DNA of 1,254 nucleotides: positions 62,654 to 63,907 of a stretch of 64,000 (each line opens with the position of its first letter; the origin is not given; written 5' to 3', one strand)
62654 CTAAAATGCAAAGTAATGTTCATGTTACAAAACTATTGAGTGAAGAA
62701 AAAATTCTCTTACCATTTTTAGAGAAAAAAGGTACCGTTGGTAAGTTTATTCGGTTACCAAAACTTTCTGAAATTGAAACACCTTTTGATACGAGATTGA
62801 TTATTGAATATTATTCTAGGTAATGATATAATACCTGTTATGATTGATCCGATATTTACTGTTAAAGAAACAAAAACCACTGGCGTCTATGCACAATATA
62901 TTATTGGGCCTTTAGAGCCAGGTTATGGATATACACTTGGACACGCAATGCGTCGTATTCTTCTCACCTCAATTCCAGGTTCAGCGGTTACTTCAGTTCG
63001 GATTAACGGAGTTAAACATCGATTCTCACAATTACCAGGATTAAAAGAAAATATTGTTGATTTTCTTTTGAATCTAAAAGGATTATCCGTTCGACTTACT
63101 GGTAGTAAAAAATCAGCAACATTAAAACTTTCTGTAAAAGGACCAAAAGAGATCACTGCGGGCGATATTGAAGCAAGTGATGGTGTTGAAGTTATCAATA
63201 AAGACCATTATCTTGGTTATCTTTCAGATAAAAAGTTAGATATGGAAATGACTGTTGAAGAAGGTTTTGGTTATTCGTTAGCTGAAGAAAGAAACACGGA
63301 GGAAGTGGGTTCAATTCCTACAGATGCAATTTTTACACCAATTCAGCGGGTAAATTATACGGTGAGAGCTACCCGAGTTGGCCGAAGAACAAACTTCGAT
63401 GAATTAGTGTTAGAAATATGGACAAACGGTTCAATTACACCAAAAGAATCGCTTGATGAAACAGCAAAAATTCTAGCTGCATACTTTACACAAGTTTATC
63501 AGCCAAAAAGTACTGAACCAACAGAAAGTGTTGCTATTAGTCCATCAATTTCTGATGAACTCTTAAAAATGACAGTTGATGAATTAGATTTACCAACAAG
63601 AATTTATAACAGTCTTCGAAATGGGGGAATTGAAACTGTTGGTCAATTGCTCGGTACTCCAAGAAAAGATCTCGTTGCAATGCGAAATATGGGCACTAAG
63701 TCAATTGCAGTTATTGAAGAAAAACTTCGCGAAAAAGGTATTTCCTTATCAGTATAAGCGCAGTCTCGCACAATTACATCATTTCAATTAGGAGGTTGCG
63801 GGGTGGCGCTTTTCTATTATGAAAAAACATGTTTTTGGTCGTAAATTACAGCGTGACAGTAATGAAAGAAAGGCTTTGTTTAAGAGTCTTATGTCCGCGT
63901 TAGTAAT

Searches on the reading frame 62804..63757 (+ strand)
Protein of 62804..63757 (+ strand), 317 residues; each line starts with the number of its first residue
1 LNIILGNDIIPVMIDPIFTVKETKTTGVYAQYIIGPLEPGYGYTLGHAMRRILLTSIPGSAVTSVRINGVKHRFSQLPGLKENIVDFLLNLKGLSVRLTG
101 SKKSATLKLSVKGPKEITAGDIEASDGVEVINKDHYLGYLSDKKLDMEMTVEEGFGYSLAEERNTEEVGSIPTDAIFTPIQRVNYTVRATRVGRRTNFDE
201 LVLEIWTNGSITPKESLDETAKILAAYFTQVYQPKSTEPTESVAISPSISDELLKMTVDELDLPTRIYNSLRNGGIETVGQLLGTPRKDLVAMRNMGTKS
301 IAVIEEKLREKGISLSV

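Call 55: search_protein_families(library=pfam, proteins=[window:62804-63757:+], max_evalue=0.001)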
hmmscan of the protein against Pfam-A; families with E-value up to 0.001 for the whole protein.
window:62804-63757:+ (317 aa): 3 families
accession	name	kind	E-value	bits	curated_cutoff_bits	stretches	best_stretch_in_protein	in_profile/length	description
PF01000.31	RNA_pol_A_bac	-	3e-30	105.3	33.9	1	65-178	1-119/119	RNA polymerase Rpb3/RpoA insert domain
PF01193.29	RNA_pol_L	-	6.6e-20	71.1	24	1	36-226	2-72/74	RNA polymerase Rpb3/Rpb11 dimerisation domain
PF03118.21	RNA_pol_A_CTD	-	2.3e-16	59.7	23.8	1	252-310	9-67/67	Bacterial RNA polymerase, alpha chain C terminal domain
